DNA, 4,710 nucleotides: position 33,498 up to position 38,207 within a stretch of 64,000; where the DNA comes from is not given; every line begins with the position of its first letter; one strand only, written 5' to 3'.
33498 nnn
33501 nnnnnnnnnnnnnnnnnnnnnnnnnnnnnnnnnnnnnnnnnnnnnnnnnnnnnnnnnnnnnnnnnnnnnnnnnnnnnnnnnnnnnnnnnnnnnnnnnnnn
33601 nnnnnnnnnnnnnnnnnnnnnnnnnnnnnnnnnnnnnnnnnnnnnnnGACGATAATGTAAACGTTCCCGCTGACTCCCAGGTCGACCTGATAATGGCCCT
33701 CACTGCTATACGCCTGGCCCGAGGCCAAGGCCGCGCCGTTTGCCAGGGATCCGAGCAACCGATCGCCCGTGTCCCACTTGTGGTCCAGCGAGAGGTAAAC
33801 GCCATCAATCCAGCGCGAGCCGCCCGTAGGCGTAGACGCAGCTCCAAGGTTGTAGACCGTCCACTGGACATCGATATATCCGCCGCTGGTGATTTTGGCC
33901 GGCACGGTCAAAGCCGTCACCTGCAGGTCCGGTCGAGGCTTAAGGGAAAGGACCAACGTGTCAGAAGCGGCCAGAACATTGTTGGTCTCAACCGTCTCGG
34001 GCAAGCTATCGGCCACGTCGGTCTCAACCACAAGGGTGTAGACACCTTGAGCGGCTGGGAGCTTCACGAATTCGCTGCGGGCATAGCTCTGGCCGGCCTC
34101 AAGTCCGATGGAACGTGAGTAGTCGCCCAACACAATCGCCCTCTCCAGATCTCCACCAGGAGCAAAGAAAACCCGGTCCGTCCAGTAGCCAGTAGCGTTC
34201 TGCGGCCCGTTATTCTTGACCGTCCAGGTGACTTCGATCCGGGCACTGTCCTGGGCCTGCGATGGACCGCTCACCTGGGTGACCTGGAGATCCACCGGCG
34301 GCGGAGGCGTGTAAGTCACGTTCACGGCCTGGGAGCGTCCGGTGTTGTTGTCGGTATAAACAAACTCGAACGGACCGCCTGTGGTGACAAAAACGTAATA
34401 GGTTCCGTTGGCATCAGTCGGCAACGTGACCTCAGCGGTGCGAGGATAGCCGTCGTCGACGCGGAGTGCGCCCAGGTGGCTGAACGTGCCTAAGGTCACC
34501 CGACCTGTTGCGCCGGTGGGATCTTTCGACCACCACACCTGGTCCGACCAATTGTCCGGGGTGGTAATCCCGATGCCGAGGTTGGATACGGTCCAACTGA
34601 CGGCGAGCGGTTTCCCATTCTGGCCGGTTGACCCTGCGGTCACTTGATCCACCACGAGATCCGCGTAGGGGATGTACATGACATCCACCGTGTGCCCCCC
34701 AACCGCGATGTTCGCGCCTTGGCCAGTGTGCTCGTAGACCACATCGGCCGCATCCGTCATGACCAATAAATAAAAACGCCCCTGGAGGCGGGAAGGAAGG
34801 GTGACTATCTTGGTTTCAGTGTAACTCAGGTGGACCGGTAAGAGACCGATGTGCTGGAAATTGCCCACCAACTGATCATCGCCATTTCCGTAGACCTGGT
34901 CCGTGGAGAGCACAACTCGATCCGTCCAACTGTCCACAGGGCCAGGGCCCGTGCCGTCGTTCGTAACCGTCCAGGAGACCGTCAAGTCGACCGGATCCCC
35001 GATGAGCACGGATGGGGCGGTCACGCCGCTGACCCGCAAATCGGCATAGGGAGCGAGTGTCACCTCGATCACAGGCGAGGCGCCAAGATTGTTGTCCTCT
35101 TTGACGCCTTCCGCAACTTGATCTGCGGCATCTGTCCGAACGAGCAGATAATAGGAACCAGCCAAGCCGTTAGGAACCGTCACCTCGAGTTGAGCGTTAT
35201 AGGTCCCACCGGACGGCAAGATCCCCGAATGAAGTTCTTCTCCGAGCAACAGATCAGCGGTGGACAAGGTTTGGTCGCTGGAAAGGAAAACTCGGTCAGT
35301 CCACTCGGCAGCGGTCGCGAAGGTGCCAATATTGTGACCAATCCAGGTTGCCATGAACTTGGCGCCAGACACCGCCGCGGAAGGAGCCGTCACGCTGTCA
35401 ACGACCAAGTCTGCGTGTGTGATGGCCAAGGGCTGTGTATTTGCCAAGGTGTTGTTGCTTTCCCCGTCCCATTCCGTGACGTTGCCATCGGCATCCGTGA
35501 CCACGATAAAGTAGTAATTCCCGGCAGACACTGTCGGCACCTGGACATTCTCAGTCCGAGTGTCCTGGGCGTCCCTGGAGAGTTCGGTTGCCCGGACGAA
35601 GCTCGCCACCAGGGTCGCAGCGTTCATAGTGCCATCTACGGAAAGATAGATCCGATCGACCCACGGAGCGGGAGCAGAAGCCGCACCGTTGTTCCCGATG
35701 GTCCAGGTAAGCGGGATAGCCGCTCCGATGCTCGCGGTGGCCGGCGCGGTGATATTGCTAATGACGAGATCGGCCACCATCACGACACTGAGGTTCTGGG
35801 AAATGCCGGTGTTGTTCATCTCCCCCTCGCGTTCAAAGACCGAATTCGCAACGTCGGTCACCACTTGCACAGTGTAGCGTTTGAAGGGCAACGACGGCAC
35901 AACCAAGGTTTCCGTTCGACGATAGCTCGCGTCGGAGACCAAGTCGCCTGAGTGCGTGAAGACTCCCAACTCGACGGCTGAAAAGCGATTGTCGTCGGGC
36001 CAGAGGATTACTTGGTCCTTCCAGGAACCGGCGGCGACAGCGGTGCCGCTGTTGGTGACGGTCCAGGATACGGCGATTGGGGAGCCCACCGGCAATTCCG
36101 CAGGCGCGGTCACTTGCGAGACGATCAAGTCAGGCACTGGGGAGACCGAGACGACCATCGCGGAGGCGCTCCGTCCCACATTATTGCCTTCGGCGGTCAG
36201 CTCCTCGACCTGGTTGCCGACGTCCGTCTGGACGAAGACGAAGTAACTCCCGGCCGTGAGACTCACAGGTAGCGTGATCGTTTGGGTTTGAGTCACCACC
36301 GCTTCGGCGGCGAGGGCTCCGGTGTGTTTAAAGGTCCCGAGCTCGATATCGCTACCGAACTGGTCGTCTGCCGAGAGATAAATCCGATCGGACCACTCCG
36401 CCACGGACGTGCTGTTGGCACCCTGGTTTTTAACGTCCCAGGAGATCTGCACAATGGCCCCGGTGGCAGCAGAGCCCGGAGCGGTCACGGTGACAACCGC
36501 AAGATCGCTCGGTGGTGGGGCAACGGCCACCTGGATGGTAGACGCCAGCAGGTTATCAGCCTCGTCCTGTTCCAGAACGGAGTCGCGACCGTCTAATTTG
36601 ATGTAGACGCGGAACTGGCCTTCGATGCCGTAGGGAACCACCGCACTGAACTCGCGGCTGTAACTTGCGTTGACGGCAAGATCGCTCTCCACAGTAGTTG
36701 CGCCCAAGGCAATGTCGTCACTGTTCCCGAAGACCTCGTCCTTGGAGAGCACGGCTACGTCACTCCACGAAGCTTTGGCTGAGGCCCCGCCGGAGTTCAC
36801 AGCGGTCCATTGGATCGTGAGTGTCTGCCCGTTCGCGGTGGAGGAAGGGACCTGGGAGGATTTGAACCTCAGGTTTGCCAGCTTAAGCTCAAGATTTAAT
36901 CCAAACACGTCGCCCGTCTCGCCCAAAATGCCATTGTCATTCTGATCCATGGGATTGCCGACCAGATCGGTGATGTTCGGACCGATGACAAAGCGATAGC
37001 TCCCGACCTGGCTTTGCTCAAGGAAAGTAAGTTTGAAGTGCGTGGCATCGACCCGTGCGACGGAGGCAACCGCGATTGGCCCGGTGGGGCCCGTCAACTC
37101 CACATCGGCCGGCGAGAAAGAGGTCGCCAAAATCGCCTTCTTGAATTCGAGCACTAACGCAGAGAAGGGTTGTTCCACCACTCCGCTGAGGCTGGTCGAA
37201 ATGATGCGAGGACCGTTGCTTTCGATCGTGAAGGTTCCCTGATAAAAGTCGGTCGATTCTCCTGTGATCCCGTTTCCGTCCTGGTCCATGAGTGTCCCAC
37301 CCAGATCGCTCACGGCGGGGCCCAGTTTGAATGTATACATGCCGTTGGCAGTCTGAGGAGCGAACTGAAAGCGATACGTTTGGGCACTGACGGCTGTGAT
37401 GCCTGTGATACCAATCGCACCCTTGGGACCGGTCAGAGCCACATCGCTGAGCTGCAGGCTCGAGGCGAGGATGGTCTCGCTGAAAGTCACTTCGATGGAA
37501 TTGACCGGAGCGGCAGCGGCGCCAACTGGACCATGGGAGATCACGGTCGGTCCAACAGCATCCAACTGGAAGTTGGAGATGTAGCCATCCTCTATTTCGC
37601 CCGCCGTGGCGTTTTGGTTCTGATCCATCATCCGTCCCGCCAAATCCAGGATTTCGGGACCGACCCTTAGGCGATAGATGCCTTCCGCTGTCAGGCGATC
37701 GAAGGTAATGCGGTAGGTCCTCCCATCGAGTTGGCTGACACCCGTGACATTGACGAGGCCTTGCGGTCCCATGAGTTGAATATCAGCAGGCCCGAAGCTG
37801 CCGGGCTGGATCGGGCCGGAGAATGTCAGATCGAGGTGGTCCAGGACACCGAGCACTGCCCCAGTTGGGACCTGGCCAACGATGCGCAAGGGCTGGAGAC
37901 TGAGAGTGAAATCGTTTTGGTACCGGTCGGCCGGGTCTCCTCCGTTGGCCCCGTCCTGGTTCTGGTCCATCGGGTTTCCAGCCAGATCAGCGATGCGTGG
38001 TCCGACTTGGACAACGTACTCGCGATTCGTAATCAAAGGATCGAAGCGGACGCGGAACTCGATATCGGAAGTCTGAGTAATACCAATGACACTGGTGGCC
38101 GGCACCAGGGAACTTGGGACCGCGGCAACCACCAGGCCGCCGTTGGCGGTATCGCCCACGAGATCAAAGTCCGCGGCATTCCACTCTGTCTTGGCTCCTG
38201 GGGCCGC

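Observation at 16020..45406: A ~29.4-kb single gene (~9,795 codons after frame repair) with an unusually heterogeneous adhesin-like architecture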

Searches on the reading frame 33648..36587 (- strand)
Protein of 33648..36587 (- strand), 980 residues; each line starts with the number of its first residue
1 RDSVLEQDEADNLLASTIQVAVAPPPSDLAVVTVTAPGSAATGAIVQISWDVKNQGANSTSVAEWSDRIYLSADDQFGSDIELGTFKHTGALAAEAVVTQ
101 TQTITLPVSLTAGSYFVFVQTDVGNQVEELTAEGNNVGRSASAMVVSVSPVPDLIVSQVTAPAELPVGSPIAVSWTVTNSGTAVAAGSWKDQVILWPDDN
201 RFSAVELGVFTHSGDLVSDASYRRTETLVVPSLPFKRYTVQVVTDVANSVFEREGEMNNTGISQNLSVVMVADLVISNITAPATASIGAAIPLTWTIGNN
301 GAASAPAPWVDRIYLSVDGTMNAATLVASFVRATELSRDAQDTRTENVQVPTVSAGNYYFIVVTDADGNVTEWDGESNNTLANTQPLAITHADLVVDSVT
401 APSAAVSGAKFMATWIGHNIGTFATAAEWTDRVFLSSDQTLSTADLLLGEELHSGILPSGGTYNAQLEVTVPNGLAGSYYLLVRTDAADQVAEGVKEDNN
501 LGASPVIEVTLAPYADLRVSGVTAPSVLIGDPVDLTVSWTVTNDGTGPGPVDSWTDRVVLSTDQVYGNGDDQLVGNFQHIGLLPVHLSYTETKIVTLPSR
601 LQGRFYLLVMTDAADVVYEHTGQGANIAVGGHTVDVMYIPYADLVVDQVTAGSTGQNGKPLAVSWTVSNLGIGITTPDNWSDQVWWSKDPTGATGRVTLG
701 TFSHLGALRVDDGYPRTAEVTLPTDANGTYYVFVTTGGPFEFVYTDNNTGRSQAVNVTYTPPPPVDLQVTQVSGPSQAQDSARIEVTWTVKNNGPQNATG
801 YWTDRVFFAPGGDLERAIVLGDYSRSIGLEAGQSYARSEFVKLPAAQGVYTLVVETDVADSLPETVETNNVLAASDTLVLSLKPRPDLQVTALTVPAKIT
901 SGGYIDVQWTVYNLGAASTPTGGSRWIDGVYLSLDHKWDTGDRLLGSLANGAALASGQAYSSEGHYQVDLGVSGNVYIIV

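Call 7: search_protein_families(library=pfam, max_evalue=0.01, proteins=[window:33648-36587:-])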
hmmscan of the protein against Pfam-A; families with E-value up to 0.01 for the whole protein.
window:33648-36587:- (980 aa): 5 families
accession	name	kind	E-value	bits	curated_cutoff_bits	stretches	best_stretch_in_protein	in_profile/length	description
PF07705.17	CARDB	-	3.1e-54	181.8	22.7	5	272-382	2-100/101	CARDB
PF16116.10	DUF4832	-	1.3e-06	28.8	29.2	0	31-120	109-196/216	Domain of unknown function (DUF4832)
PF14734.12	DUF4469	-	0.00011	22.6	22.6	0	103-129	67-93/101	Domain of unknown function (DUF4469) with IG-like fold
PF19253.4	DUF5900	-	0.00054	20.7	27.2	0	268-337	17-86/101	Family of unknown function (DUF5900)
PF13501.12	SoxY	-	0.0039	17.8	28.4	0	30-63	15-47/112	Sulfur oxidation protein SoxY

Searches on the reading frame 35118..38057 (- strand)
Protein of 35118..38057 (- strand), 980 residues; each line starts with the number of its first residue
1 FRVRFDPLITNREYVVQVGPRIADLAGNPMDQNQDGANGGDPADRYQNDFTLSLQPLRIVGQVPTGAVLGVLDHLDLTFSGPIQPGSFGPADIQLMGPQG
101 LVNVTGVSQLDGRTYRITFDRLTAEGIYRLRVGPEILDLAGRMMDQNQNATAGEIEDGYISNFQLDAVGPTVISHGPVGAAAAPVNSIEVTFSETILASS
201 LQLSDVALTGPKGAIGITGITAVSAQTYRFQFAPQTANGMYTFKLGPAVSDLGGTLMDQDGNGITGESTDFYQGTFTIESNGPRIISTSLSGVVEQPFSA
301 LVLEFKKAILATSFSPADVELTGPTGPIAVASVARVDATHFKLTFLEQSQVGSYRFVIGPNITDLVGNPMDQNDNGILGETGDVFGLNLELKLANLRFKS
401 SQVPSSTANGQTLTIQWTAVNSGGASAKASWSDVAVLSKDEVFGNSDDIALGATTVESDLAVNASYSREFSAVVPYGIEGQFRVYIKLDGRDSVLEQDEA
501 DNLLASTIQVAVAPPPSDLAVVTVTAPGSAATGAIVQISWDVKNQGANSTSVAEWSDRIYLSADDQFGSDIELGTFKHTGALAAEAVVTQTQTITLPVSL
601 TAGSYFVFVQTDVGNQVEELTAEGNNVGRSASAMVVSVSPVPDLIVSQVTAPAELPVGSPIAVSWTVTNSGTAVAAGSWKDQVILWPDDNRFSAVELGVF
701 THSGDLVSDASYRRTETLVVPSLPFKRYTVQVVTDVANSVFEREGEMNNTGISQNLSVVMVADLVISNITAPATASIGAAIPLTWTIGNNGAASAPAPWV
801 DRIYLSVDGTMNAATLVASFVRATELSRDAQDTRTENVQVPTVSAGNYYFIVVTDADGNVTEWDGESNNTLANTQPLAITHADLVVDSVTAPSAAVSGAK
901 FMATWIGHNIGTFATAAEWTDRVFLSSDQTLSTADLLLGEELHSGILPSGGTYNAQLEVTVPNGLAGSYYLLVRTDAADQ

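Call 14: search_protein_families(library=pfam, max_evalue=0.05, proteins=[window:35118-38057:-])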
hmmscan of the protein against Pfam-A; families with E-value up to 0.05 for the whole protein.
window:35118-38057:- (980 aa): 8 families
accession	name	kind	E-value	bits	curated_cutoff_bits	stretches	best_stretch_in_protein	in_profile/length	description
PF07705.17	CARDB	-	7.5e-40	135.7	22.7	4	762-872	2-100/101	CARDB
PF13205.12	Big_5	-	4.1e-20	72.9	23.6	2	166-255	1-93/105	Bacterial Ig-like domain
PF16116.10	DUF4832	-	2.2e-08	34.6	29.2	0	521-610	109-196/216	Domain of unknown function (DUF4832)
PF04234.18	CopC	-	1.9e-06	29.2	23.3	0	182-243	16-72/92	CopC domain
PF14734.12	DUF4469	-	0.0011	19.3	22.6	0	593-619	67-93/101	Domain of unknown function (DUF4469) with IG-like fold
PF13501.12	SoxY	-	0.0028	18.3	28.4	0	520-553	15-47/112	Sulfur oxidation protein SoxY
PF19253.4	DUF5900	-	0.0059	17.4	27.2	0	758-827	17-86/101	Family of unknown function (DUF5900)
PF24534.1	HMA_PCA1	-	0.026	14.6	24.5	0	104-120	28-44/68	PCA1 HMA heavy metal-associated domain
